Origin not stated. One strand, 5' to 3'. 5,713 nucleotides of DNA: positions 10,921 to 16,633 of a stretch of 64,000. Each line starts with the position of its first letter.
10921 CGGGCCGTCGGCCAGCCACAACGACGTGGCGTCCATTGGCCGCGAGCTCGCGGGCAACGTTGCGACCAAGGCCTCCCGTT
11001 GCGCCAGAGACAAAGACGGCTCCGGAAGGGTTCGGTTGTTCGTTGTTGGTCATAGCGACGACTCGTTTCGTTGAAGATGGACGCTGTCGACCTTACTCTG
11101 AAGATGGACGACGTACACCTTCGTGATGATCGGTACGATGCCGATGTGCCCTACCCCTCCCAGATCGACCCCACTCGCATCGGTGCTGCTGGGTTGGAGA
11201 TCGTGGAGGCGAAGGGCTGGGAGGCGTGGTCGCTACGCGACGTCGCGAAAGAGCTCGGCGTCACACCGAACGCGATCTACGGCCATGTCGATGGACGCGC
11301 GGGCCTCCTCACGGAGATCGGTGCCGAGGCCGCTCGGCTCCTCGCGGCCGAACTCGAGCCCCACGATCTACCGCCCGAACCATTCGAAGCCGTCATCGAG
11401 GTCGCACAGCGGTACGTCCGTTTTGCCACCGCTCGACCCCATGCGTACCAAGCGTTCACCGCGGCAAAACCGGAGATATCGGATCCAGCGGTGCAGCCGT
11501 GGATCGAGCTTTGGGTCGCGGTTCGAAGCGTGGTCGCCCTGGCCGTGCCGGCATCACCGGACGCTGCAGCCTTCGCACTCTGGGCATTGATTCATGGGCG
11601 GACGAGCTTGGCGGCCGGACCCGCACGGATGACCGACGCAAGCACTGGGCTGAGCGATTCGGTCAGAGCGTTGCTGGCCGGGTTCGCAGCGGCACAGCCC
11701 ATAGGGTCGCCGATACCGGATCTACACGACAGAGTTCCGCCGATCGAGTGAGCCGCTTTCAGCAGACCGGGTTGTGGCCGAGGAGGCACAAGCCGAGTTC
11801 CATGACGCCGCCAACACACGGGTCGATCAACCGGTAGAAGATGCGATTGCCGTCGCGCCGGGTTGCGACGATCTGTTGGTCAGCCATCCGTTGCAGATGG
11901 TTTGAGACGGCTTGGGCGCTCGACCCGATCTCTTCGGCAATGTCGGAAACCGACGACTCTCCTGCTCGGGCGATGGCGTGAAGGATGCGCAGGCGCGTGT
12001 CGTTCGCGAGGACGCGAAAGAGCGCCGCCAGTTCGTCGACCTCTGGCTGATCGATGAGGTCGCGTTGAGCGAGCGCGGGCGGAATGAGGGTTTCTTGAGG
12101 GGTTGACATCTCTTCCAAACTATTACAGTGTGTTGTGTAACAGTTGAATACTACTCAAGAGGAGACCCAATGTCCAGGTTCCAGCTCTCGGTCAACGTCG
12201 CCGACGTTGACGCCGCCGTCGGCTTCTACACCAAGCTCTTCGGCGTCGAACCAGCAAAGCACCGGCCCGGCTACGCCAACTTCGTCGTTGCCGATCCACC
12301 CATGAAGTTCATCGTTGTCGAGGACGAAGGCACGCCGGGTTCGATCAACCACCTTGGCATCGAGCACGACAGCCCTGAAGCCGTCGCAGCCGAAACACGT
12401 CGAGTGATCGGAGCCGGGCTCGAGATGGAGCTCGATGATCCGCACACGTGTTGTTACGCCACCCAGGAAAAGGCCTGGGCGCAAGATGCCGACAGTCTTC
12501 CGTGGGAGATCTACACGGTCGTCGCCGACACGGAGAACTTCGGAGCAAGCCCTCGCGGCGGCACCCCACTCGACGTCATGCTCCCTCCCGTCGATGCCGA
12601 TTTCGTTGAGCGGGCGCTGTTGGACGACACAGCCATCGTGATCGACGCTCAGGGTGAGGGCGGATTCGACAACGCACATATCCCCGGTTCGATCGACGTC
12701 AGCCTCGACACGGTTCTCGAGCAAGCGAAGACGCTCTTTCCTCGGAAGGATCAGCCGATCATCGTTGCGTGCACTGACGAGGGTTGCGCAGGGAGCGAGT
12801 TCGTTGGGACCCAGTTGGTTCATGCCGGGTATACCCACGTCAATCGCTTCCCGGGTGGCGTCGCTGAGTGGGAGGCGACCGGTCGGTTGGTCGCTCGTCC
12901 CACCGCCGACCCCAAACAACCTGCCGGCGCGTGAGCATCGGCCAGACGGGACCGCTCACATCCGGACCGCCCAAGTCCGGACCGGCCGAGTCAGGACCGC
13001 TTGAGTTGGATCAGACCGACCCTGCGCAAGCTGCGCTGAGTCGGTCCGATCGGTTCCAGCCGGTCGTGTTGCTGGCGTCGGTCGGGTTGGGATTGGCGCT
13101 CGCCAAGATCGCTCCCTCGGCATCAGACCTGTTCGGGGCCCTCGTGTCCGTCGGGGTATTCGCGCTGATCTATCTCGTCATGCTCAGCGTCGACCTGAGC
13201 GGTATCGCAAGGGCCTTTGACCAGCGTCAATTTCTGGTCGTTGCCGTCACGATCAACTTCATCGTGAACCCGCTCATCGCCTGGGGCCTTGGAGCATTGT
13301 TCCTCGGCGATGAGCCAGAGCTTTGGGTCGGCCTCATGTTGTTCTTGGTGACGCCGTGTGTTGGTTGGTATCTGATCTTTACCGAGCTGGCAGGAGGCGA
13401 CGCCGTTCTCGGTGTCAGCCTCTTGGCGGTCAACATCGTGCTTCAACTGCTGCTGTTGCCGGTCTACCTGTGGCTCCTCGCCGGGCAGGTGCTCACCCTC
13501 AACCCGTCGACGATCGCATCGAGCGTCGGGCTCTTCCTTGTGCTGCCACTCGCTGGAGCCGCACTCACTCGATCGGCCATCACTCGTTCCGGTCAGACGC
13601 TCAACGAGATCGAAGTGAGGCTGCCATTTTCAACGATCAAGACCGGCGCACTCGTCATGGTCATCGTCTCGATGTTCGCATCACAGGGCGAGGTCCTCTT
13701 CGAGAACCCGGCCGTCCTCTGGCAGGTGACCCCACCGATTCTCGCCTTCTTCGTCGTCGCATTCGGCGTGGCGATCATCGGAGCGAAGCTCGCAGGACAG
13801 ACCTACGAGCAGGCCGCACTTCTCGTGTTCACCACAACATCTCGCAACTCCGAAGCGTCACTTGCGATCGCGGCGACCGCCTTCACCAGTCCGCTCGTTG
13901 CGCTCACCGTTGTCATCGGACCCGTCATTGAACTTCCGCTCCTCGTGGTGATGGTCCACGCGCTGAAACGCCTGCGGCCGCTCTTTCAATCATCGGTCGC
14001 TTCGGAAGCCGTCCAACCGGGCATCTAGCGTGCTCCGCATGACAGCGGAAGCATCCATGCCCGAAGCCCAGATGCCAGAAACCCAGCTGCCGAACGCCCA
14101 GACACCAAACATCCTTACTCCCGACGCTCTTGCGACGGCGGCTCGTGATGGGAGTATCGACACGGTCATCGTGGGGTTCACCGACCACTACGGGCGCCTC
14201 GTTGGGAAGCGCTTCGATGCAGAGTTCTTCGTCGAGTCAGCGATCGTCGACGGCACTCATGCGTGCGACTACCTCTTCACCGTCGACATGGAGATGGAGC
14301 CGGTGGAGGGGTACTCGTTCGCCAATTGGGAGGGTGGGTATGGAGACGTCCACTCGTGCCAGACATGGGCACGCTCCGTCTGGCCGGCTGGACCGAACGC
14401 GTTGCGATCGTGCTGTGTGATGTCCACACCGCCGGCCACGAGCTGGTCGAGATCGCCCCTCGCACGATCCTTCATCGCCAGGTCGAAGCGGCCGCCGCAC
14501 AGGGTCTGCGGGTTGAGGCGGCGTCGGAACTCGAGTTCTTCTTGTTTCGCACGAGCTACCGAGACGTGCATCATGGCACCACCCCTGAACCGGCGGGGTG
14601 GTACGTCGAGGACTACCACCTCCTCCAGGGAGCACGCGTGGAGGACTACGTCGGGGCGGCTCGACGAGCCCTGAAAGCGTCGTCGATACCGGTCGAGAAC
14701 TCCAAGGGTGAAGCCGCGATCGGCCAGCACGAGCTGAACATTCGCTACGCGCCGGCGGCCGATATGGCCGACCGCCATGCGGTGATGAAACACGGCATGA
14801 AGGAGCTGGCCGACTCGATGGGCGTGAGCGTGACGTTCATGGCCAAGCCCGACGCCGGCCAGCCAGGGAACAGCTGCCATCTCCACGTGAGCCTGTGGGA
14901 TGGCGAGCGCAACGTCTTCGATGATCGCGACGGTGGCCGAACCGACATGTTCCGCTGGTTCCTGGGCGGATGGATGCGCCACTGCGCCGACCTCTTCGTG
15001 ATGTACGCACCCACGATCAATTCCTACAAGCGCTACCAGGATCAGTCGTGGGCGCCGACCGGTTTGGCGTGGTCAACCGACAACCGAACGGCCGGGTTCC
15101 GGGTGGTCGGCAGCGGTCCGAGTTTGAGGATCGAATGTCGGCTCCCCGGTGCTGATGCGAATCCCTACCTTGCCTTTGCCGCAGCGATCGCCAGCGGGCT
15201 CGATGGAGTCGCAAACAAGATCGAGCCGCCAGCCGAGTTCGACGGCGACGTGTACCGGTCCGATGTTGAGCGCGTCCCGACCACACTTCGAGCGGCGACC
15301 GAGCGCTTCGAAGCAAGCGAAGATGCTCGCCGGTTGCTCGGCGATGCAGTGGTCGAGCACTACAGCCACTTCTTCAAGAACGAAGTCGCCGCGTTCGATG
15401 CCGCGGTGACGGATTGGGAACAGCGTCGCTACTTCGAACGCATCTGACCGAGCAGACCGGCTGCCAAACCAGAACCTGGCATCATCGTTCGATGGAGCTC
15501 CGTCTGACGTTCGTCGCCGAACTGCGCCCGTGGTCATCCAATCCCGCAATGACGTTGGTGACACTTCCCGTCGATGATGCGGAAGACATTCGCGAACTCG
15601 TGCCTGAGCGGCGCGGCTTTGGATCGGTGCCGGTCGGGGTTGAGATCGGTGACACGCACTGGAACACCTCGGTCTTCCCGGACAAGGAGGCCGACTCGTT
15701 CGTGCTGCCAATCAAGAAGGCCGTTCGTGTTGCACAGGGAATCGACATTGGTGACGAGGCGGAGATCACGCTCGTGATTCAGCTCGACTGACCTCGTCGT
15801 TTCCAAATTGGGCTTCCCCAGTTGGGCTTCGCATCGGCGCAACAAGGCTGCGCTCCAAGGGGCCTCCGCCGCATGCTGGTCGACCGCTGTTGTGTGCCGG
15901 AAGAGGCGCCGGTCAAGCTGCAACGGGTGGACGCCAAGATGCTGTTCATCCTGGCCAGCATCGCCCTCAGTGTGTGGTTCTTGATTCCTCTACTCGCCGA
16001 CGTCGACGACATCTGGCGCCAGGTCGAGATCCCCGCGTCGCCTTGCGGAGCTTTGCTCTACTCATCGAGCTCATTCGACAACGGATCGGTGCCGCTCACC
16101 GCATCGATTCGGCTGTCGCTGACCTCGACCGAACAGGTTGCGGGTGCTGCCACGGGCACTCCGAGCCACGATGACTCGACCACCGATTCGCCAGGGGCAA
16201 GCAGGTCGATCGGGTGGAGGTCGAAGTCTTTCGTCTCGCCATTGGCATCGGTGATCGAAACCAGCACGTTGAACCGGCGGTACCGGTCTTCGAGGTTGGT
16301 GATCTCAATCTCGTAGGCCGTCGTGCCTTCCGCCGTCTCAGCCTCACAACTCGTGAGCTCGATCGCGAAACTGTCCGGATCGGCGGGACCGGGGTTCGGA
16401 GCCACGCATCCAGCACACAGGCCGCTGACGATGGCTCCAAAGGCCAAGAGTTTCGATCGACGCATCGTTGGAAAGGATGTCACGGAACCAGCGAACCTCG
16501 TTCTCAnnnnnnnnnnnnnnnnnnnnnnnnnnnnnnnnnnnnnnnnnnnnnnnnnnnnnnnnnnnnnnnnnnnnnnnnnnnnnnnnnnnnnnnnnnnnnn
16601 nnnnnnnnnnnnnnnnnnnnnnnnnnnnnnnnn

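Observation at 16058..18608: Partner / alpha-beta-hydrolase / lipoprotein triad laid out like a type VII (WXG/LXG-style) lipase toxin-immunity module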

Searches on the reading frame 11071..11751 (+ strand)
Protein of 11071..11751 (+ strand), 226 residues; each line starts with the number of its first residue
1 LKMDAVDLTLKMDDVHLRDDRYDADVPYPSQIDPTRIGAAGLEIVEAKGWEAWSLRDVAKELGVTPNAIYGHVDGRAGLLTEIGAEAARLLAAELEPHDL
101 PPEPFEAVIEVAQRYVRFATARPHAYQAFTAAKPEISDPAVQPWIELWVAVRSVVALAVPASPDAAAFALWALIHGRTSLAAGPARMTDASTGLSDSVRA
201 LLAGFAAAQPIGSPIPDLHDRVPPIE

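Call 24: search_protein_families(library=pfam, proteins=[window:11071-11751:+], max_evalue=0.001)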
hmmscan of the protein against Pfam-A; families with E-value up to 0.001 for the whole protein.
window:11071-11751:+ (226 aa): 2 families
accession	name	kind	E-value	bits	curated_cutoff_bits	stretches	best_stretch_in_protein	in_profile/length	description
PF13305.11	TetR_C_33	-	2e-07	32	26.8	1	109-186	2-86/103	Tetracyclin repressor-like, C-terminal domain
PF00440.29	TetR_N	-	3.1e-07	30.5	24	1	39-83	3-47/47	Bacterial regulatory proteins, tetR family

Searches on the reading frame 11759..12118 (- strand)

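Call 24: search_protein_families(library=pfam, proteins=[window:11759-12118:-], max_evalue=0.001)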
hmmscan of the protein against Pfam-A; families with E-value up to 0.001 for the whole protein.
window:11759-12118:- (119 aa): 14 families
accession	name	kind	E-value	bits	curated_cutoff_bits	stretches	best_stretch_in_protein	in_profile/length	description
PF12840.13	HTH_20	-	2.7e-11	43.7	27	1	37-86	1-50/51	Helix-turn-helix domain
PF12802.13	MarR_2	-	8.8e-11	42.3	27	1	40-90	5-56/61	MarR family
PF01022.26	HTH_5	-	3.3e-09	36.9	22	1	40-84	2-45/47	Bacterial regulatory protein, arsR family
PF25212.1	HVO_A0114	-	3.9e-09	36.6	27.6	1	28-92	11-74/84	HVO_A0114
PF13412.12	HTH_24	-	1.4e-08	34.6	21.9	1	39-84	2-47/48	Winged helix-turn-helix DNA-binding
PF01047.28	MarR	-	3.7e-06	27.2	24.6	1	39-89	2-52/59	MarR family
PF24038.1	DUF7347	-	9.9e-06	26.2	27.6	1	32-89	3-62/77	Domain of unknown function (DUF7347)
PF13404.12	HTH_AsnC-type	-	1.3e-05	25.3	27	1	43-78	6-41/42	AsnC-type helix-turn-helix domain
PF01978.25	TrmB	-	3.3e-05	24.1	25.6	1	45-100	13-67/68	Sugar-specific transcriptional regulator TrmB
PF13545.12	HTH_Crp_2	-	0.00015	22.1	27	1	56-93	24-59/70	Crp-like helix-turn-helix domain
PF09339.16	HTH_IclR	-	0.00033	20.8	22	1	43-86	6-50/52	IclR helix-turn-helix domain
PF24270.1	HTH_Cmi2_C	-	0.00037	21.2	27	1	39-89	72-123/125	Cmi2, C-terminal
PF24035.1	DUF7344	-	0.00038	21.2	27.8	0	34-67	1-33/76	Domain of unknown function (DUF7344)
PF07848.18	PaaX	-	0.00099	19.7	24.8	0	59-99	28-68/70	PaaX-like protein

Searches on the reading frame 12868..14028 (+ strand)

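Call 24: search_protein_families(library=pfam, proteins=[window:12868-14028:+], max_evalue=0.001)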
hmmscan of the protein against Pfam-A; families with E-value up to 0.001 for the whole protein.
window:12868-14028:+ (386 aa): 1 family
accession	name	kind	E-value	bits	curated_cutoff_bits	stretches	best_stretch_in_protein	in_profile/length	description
PF01758.21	SBF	-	2e-24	86.8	24.3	1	95-278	2-189/191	Sodium Bile acid symporter family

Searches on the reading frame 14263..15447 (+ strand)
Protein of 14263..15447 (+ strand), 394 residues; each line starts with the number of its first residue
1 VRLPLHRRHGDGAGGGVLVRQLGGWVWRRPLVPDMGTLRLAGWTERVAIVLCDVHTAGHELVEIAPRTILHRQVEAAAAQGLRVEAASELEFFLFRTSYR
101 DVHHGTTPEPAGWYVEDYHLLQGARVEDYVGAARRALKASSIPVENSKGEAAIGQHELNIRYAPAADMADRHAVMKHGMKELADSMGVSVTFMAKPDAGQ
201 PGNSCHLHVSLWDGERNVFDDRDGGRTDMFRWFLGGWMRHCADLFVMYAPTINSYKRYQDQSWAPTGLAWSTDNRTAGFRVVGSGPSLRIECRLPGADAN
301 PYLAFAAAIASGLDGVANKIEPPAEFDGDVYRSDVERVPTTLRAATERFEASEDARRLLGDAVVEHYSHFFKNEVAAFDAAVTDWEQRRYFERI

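Call 24: search_protein_families(library=pfam, proteins=[window:14263-15447:+], max_evalue=0.001)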
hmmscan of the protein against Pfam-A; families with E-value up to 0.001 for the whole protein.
window:14263-15447:+ (394 aa): 1 family
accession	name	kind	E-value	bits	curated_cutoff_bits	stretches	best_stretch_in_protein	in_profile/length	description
PF00120.29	Gln-synt_C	-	2.6e-94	316.5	24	1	64-390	2-344/344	Glutamine synthetase, catalytic domain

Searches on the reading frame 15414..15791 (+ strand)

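Call 24: search_protein_families(library=pfam, proteins=[window:15414-15791:+], max_evalue=0.001)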
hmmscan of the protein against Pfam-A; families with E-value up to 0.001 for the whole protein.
window:15414-15791:+ (125 aa): 1 family
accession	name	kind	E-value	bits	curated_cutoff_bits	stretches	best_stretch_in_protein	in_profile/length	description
PF08922.17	DUF1905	-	2.1e-21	76.2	24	1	33-120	1-81/81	Domain of unknown function (DUF1905)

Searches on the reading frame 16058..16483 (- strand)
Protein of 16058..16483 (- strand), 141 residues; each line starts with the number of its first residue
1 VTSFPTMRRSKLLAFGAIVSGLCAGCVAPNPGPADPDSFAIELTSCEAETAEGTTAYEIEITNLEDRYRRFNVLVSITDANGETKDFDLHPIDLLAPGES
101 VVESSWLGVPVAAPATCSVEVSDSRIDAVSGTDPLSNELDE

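Call 3: search_protein_families(library=pfam, proteins=[window:16058-16483:-], max_evalue=1)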
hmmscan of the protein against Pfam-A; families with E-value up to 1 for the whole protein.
window:16058-16483:- (141 aa): 2 families
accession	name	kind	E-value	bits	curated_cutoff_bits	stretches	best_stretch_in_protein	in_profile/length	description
PF23148.1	Gp77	-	0.043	14.8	27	1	82-124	4-48/84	Podophage GP4 fiber-tail adaptor protein gp77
PF24660.1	PGAP1_3rd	-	0.23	11.8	27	1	37-81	11-55/135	GPI inositol-deacylase beta-sandwich domain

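Call 4: search_protein_families(library=ncbifam, proteins=[window:16058-16483:-], max_evalue=1)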
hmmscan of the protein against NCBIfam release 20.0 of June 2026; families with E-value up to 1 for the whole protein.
window:16058-16483:- (141 aa): 0 families

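Call 46: find_homologous_proteins(query=window:16058-16465:-, max_evalue=0.01)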
Query window:16058-16465:- (135 aa): 1 proteins with E <= 0.01 among 82 candidates.
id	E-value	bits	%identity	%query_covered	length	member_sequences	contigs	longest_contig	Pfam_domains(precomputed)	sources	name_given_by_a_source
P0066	1.7e-82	292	100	100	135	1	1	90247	-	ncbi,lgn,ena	-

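Call 78: find_encoding_contigs(protein=P0066, flank=10000, max_places=4)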
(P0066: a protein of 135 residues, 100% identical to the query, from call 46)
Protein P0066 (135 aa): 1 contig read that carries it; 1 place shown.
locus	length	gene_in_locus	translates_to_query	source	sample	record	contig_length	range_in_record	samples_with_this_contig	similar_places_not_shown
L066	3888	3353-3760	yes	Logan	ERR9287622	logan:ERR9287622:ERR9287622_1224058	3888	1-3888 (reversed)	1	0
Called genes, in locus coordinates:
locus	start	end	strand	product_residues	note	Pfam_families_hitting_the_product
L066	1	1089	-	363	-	?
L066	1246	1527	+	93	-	-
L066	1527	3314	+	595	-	PF06013:WXG100 (weak)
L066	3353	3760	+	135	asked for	-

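Call 80: predict_structure(protein=window:16058-16465:-)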
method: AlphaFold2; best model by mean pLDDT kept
length: 135 residues; sequences in the alignment: 1
mean_pLDDT: 64.2   pTM: 0.54
mean pLDDT of the five models: 64.2, 62.5, 55.1, 51.8, 45.2
residues with pLDDT >= 90: 0; 70-90: 62; 50-70: 44; < 50: 29
segments of 3 or more residues with pLDDT < 50: 1-27
pLDDT, mean of each block of 10 residues (from residue 1): 35 41 44 69 62 78 78 82 80 78 67 69 52 64
secondary structure, 60 per line:
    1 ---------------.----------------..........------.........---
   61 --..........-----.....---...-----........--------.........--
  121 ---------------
elements in order: E33-42 E49-57 E63-72 E78-82 E86-88 E94-101 E110-118
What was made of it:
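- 16058..16483 (-): Lipoprotein (135 aa from ATG 16465, 141 aa from GTG 16483). Signal peptide and lipobox Cys20 (16406-16408), then a beta-sandwich domain with conserved Cys40 (16346-16348) and Cys111 (16133-16135). Candidate immunity protein or inhibitor. The single-sequence AF2 model shows seven strands (pLDDT 64, call 80).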

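Call 82: fold_search(model_id=the predicted structure, library=pdb)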
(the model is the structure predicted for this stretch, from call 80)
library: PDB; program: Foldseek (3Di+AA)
matches with E <= 10: 1622; with E <= 0.001: 7
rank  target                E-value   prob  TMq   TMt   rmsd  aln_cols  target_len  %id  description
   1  3o0l_A                1.8e-04  1.00  0.47  0.56   3.8        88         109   14  Crystal structure of a Pfam DUF1425 family member (Shew_1734) from Shewanella sp. pv-4 at 1.81 a resolution (released 2010-08-04)
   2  2f1e_MODEL_1_A        2.8e-04  1.00  0.33  0.37   7.6       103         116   20  Solution structure of ApaG protein (released 2006-10-24)
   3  1xq4_A                3.7e-04  1.00  0.38  0.41  12.6       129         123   15  Crystal Structure of the Putative ApaA Protein from Bordetella pertussis, Northeast Structural Genomics Target BeR40 (released 2004-11-09)
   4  1xq4_C                3.9e-04  1.00  0.38  0.41  12.6       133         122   14  Crystal Structure of the Putative ApaA Protein from Bordetella pertussis, Northeast Structural Genomics Target BeR40 (released 2004-11-09)
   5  1xq4_B                5.7e-04  1.00  0.38  0.41  12.6       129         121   15  Crystal Structure of the Putative ApaA Protein from Bordetella pertussis, Northeast Structural Genomics Target BeR40 (released 2004-11-09)
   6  7d3d_A                7.5e-04  1.00  0.38  0.37   7.2       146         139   11  Crystal structure of SPOP bound with a peptide (released 2020-11-18)
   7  7d3d_B                9.8e-04  1.00  0.42  0.41   8.9       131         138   11  Crystal structure of SPOP bound with a peptide (released 2020-11-18)
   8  7liq                  1.1e-03  1.00  0.41  0.39  13.1       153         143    9  X-ray structure of SPOP MATH domain (S119A) (released 2021-04-14)
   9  4c47_A                1.1e-03  1.00  0.40  0.30   4.4        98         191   16  Salmonella enterica trimeric lipoprotein SadB (released 2014-01-08)
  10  7lio_A                1.2e-03  1.00  0.39  0.39  11.5       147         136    8  X-ray structure of SPOP MATH domain (S119D) in complex with a 53BP1 peptide (released 2021-04-14)
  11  1tza_A                1.3e-03  1.00  0.32  0.32   5.9        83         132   19  X-ray structure of Northeast Structural Genomics Consortium target SoR45 (released 2004-07-27)
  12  3o0l_B                1.4e-03  1.00  0.46  0.56   3.4        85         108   19  Crystal structure of a Pfam DUF1425 family member (Shew_1734) from Shewanella sp. pv-4 at 1.81 a resolution (released 2010-08-04)
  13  7klz_A                1.4e-03  1.00  0.42  0.41  12.4       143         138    9  Structure of SPOP MATH domain in complex with a Geminin peptide (released 2021-08-18)
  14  8dwu_B                1.4e-03  1.00  0.37  0.17  12.5       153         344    9  SPOP W22R Form 1 (released 2023-01-18)
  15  6i5p_G                1.4e-03  0.99  0.34  0.33  12.6       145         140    8  Co-crystal structure of human SPOP MATH domain (E47K) and human BRD3 fragment (released 2019-05-08)
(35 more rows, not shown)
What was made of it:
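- Tried and rejected: The single-sequence model is of modest quality, and its fold matches are generic (calls 80, 82).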

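Call 91: find_related_loci(query=A8, collection=metagenome_contigs, flank=4000)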
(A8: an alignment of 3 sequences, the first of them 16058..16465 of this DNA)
Query A8 (135 aa) in metagenome_contigs; peptide patterns used: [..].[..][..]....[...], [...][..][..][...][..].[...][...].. (x = any residue, [..] = any of these).
238 stretches matched a pattern, but none encodes a relative of the query by tblastn (E <= 1e-3).
